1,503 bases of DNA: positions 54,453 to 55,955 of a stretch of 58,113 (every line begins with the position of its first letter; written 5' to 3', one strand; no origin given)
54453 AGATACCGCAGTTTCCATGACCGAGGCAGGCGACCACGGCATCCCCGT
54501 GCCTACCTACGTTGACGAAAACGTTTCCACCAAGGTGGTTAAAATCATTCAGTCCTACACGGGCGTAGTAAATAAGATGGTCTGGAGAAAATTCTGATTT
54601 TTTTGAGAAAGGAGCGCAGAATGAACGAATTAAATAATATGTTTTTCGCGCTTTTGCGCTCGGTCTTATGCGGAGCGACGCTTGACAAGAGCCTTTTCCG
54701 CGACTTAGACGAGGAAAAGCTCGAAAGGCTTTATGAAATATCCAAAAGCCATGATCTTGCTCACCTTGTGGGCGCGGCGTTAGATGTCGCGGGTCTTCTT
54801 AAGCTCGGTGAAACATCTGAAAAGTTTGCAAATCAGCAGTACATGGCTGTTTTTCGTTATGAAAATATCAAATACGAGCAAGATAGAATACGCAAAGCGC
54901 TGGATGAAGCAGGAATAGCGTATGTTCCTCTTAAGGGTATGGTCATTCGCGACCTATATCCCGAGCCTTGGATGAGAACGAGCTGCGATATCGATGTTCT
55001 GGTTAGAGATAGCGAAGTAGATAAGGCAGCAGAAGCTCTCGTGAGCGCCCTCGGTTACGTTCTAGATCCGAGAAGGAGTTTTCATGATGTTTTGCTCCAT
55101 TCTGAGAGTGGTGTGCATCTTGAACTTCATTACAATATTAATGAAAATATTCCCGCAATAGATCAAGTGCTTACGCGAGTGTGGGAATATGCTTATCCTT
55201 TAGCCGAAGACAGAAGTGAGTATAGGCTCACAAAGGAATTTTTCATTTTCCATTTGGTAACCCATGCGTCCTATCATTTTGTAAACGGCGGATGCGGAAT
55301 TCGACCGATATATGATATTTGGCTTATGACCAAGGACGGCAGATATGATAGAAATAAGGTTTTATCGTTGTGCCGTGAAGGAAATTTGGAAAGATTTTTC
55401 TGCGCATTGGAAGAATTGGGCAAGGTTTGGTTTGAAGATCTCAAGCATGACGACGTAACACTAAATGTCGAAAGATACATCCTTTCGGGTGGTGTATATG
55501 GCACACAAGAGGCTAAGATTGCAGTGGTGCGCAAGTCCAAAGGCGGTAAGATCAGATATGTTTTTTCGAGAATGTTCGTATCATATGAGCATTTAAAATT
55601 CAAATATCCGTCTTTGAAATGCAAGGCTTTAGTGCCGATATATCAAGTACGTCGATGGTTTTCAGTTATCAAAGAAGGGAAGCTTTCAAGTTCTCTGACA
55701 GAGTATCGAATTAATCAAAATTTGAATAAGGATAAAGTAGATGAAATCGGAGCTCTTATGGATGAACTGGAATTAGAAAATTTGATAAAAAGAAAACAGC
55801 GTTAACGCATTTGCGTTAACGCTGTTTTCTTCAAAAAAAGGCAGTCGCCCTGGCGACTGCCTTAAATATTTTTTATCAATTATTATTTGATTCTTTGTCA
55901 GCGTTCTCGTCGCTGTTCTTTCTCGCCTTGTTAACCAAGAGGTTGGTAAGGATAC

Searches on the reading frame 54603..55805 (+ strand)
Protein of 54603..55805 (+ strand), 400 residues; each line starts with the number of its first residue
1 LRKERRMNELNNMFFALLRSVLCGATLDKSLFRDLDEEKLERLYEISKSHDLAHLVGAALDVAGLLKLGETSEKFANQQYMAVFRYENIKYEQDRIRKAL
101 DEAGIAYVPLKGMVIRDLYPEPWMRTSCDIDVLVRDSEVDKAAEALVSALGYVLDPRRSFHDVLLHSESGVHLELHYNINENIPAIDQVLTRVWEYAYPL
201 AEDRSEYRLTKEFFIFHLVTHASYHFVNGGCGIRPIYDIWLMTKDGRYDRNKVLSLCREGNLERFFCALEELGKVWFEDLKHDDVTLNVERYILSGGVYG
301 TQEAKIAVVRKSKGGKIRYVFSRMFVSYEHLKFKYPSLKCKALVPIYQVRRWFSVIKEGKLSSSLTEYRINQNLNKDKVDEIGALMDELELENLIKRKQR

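Call 4: search_protein_families(library=pfam, proteins=[window:54603-55805:+], max_evalue=0.001)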
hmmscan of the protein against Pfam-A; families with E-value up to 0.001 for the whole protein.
window:54603-55805:+ (400 aa): 1 family
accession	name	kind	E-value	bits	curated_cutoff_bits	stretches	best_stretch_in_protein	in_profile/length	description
PF14907.12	NTP_transf_5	-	7.8e-44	150.5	31.2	1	37-277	2-248/249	Uncharacterised nucleotidyltransferase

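Call 5: search_protein_families(library=ncbifam, proteins=[window:54603-55805:+], max_evalue=0.001)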
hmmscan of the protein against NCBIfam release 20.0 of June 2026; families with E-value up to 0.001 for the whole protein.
window:54603-55805:+ (400 aa): 0 families

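Call 55: find_homologous_proteins(query=window:54603-55805:+, max_evalue=1e-10)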
Query window:54603-55805:+ (400 aa): 3894 proteins with E <= 1e-10 among 8000 candidates; the best 120 are listed.
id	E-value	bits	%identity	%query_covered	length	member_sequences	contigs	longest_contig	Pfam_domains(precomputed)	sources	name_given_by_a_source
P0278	6.6e-264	893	100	99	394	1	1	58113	PF14907.13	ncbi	-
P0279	3.3e-204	696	76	99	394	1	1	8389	PF14907.13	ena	-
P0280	1.1e-172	593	66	98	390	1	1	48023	PF14907.13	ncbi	-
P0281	2.8e-169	582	65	98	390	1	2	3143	PF14907.13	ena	-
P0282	1.3e-155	536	60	99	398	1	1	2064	PF14907.13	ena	-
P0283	5.2e-151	521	59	98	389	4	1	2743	PF14907.13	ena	-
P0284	1.4e-148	513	57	98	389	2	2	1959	PF14907.13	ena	-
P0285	3.5e-147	509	57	98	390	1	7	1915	PF14907.13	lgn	-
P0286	4.9e-146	505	56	98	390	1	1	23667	PF14907.13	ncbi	-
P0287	2.5e-145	503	58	98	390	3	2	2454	PF14907.13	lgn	-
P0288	3.2e-145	502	57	98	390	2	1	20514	PF14907.13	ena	-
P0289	9.8e-145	501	56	98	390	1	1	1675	PF14907.13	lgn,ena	-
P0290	1.0e-144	501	57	97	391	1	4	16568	PF14907.13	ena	-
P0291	2.1e-144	500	56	98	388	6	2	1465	PF14907.13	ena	-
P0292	4.7e-142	492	58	98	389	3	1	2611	PF14907.13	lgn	-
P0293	1.8e-141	490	55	98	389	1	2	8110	PF14907.13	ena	-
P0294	4.9e-141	489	53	98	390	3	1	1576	PF14907.13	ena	-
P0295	1.2e-139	484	55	98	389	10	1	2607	PF14907.13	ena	-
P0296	1.0e-138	481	53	99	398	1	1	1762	PF14907.13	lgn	-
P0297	4.8e-138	479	55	98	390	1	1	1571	PF14907.13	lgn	-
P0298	3.8e-132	459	52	98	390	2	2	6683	PF14907.13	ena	-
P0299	4.4e-132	459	54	98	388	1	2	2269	PF14907.13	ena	-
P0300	1.4e-129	451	53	98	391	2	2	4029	PF14907.13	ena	-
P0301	9.0e-129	448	50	98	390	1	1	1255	PF14907.13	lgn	-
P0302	9.8e-129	448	50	98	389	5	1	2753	PF14907.13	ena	-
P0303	1.3e-128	448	52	98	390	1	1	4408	PF14907.13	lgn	-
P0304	1.0e-123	432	50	99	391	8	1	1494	PF14907.13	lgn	-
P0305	1.0e-123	431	51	98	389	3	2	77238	PF14907.13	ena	-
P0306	1.2e-123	431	51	98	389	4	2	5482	PF14907.13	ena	-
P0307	2.5e-123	430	50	98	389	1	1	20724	PF14907.13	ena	-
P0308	2.1e-121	424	49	98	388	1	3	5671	PF14907.13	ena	-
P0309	1.5e-118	414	48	98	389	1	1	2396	PF14907.13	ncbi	-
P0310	2.8e-118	414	48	97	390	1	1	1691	PF14907.13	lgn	-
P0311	2.0e-117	411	48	96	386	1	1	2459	PF14907.13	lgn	-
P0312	2.4e-117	411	47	98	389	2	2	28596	PF14907.13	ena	-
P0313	3.1e-117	410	48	97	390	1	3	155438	PF14907.13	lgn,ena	-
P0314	1.9e-116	408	47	97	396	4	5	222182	PF14907.13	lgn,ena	-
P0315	1.9e-115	404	47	96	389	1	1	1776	PF14907.13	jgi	jgi:hypothetical protein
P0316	2.9e-115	404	47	97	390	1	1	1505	PF14907.13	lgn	-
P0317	8.2e-115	402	47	97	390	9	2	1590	PF14907.13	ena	-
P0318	1.9e-114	401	47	97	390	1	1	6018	PF14907.13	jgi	-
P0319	3.0e-114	400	46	97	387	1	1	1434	PF14907.13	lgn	-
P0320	8.8e-114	399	46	97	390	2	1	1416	PF14907.13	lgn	-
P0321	3.2e-113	397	48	98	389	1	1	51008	PF14907.13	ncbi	-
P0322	3.4e-113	397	47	96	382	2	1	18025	PF14907.13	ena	-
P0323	3.4e-113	397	48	91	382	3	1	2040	PF14907.13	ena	-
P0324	3.7e-113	397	46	97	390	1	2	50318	PF14907.13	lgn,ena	-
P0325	1.2e-112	395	48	98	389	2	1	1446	PF14907.13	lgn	-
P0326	5.8e-112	393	47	97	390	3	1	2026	PF14907.13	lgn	-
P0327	4.2e-111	390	45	96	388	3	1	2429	PF14907.13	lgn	-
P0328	4.9e-111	390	47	96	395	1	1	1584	PF14907.13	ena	-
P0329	2.6e-110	387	44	96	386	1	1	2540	PF14907.13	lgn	-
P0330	4.4e-110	387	44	97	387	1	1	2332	PF14907.13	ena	-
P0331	6.3e-110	386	45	95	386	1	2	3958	PF14907.13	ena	-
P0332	9.0e-110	386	46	97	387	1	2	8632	PF14907.13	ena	-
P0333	8.6e-109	382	46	96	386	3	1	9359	PF14907.13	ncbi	-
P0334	1.9e-108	381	45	97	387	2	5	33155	PF14907.13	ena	-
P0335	2.9e-108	381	46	96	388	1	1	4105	PF14907.13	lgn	-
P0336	8.6e-108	379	47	96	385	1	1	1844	PF14907.13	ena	-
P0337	1.4e-107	378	44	95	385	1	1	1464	PF14907.13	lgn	-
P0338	2.2e-107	378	45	96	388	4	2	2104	PF14907.13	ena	-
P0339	2.5e-107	378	44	97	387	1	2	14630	PF14907.13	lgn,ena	-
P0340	7.1e-107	376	44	98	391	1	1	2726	PF14907.13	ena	-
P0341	1.9e-106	375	44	94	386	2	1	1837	PF14907.13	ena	-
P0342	2.8e-106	374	46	96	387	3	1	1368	PF14907.13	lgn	-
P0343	2.8e-106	374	44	96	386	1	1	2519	PF14907.13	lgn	-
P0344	3.5e-106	374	44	96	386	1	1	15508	PF14907.13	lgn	-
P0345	5.2e-106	373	46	98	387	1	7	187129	PF14907.13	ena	-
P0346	8.9e-106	372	44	98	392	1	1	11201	PF14907.13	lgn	-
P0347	1.2e-105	372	44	95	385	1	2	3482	PF14907.13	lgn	-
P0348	1.6e-105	372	47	96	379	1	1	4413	PF14907.13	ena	-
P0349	2.2e-105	371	44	96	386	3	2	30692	PF14907.13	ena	-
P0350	2.4e-105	371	45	96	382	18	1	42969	PF14907.13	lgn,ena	-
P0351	3.3e-105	371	48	94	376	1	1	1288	PF14907.13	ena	-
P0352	4.5e-105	370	44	96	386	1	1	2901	PF14907.13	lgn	-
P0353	4.6e-105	370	47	95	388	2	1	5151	PF14907.13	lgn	-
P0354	5.2e-105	370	45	95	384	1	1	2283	PF14907.13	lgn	-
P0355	6.4e-105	370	50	81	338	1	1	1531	PF14907.13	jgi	jgi:hypothetical protein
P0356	7.5e-105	369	46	89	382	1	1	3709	PF14907.13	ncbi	-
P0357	1.2e-104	369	44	94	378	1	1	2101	PF14907.13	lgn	-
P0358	1.4e-104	368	44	96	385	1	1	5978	PF14907.13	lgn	-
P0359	1.6e-104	368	43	95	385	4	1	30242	PF14907.13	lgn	-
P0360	2.0e-104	368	46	97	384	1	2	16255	PF14907.13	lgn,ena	-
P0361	2.2e-104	368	44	96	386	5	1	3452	PF14907.13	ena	-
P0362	2.3e-104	368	42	96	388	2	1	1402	PF14907.13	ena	-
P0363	2.5e-104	368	45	94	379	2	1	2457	PF14907.13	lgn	-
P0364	3.5e-104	367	45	96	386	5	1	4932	PF14907.13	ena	-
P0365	4.8e-104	367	43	96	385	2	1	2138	PF14907.13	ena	-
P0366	4.9e-104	367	44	94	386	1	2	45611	PF14907.13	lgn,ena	-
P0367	5.4e-104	367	44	96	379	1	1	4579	PF14907.13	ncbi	-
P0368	5.5e-104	367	44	96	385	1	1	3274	PF14907.13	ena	-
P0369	7.2e-104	366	44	96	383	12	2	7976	PF14907.13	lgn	-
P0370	7.3e-104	366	43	96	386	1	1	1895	PF14907.13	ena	-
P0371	9.7e-104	366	43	97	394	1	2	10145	PF14907.13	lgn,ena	-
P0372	1.1e-103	365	43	95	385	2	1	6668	PF14907.13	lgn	-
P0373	1.5e-103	365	45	97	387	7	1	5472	PF14907.13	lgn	-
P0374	1.5e-103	365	44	95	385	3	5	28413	PF14907.13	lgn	-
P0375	1.5e-103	365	42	95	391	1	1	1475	PF14907.13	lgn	-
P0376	1.6e-103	365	46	91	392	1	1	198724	PF14907.13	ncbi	-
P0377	2.2e-103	365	43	95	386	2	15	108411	PF14907.13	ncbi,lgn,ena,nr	ncbi:MAG: nucleotidyltransferase family protein [Oscillospiraceae bacterium]|nr:nucleotidyltransfera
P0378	2.6e-103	364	43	95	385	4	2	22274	PF14907.13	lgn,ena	-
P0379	2.6e-103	364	44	97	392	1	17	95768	PF14907.13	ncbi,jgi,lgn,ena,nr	ncbi:MAG: hypothetical protein E7592_00415 [Ruminococcaceae bacterium]|nr:hypothetical protein [Osci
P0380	2.8e-103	364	45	97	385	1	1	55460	PF14907.13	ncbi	-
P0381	3.5e-103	364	46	90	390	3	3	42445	PF14907.13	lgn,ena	-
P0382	3.8e-103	364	45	96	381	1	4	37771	PF14907.13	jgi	-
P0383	4.1e-103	364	45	96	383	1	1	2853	PF14907.13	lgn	-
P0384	4.2e-103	364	43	94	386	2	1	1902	PF14907.13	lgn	-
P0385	4.7e-103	363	44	95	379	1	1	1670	PF14907.13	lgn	-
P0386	5.0e-103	363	43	96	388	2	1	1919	PF14907.13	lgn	-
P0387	7.8e-103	363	45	95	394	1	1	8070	PF14907.13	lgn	-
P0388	8.8e-103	363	44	96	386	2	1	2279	PF14907.13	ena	-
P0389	1.5e-102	362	44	96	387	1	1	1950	PF14907.13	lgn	-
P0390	1.8e-102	362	46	96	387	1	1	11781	PF14907.13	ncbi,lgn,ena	-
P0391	1.8e-102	362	44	96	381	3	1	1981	PF14907.13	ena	-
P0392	1.9e-102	362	47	94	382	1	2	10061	PF14907.13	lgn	-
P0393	2.1e-102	361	45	96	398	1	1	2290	PF14907.13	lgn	-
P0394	2.3e-102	361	46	96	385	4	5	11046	PF14907.13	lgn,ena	-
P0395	2.5e-102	361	46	97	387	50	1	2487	PF14907.13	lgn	-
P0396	2.6e-102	361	47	92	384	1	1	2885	PF14907.13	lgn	-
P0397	2.7e-102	361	44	94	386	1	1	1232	PF14907.13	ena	-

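Call 56: find_encoding_contigs(protein=P0377, flank=9000, max_places=1)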
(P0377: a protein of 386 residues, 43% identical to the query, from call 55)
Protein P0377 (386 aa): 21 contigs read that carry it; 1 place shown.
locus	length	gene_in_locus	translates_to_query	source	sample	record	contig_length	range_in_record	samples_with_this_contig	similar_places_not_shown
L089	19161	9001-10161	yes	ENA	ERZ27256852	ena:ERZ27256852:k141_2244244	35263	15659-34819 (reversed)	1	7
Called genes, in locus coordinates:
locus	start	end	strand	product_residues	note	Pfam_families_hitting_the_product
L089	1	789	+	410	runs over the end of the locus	?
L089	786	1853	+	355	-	PF01757:Acyl_transf_3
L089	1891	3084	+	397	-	PF01071:GARS_A, PF02222:ATP-grasp, PF02655:ATP-grasp_3, PF02786:CPSase_L_D2, PF07478:Dala_Dala_lig_C, PF13535:ATP-grasp_4, PF18603:LAL_C2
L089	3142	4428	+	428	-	PF02655:ATP-grasp_3 (faint), PF02786:CPSase_L_D2, PF02222:ATP-grasp (weak), PF07478:Dala_Dala_lig_C, PF13535:ATP-grasp_4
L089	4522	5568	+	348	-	PF01370:Epimerase, PF02719:Polysacc_synt_2, PF01073:3Beta_HSD, PF07993:NAD_binding_4, PF13460:NAD_binding_10, PF16363:GDP_Man_Dehyd, PF08485:Polysacc_syn_2C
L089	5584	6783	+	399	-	PF01370:Epimerase, PF14667:Polysacc_synt_C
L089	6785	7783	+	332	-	PF01757:Acyl_transf_3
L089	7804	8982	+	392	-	PF02350:Epimerase_2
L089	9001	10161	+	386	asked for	PF14907:NTP_transf_5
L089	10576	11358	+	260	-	PF00696:AA_kinase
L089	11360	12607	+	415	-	PF00171:Aldedh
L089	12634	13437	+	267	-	PF03446:NAD_binding_2, PF03807:F420_oxidored, PF14748:P5CR_dimer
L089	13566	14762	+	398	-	PF01996:F420_ligase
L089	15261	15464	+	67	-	PF03869:Arc (weak)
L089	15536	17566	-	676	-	PF00512:HisKA, PF02518:HATPase_c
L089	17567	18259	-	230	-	PF00072:Response_reg, PF00486:Trans_reg_C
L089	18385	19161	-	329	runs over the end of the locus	PF02729:OTCace_N, PF00185:OTCace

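Call 57: find_encoding_contigs(protein=P0314, flank=9000, max_places=1)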
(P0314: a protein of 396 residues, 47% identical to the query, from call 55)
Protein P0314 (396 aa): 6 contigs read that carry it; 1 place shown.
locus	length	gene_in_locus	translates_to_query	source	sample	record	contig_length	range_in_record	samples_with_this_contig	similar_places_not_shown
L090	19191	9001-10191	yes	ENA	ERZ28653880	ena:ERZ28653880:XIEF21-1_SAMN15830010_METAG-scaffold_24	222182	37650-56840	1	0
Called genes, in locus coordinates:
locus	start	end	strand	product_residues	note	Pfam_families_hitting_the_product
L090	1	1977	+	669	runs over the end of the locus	PF00483:NTP_transferase (weak), PF12804:NTP_transf_3, PF20202:DUF6564 (weak), PF01467:CTP_transf_like, PF13714:PEP_mutase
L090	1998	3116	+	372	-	PF00465:Fe-ADH, PF13685:Fe-ADH_2, PF25137:ADH_Fe_C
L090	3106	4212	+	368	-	PF02776:TPP_enzyme_N, PF02775:TPP_enzyme_C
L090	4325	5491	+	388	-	PF13692:Glyco_trans_1_4 (weak)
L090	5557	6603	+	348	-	PF01073:3Beta_HSD, PF01370:Epimerase, PF02719:Polysacc_synt_2, PF04321:RmlD_sub_bind (weak), PF07993:NAD_binding_4, PF16363:GDP_Man_Dehyd, PF13460:NAD_binding_10, PF08485:Polysacc_syn_2C, +2 more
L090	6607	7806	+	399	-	PF01370:Epimerase, PF02719:Polysacc_synt_2 (faint), PF04321:RmlD_sub_bind (faint), PF14667:Polysacc_synt_C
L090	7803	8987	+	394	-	PF02350:Epimerase_2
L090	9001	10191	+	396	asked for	PF14907:NTP_transf_5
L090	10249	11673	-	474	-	PF00860:Xan_ur_permease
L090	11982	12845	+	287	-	PF01418:HTH_6, PF01380:SIS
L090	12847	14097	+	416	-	PF00890:FAD_binding_2, PF01266:DAO (weak), PF03486:HI0933_like, PF07992:Pyr_redox_2, PF12831:FAD_oxidored, PF13450:NAD_binding_8 (weak), PF01266:DAO (weak), PF22780:HI0933_like_1st, +2 more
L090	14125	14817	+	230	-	PF02224:Cytidylate_kin, PF13189:Cytidylate_kin2, PF13238:AAA_18 (faint)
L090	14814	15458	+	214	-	PF01553:Acyltransferase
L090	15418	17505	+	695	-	PF02401:LYTB, PF00575:S1 (weak), PF23459:S1_RRP5 (faint), PF00575:S1, PF21710:Spt6_S1 (weak), PF00575:S1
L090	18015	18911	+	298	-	PF02645:DegV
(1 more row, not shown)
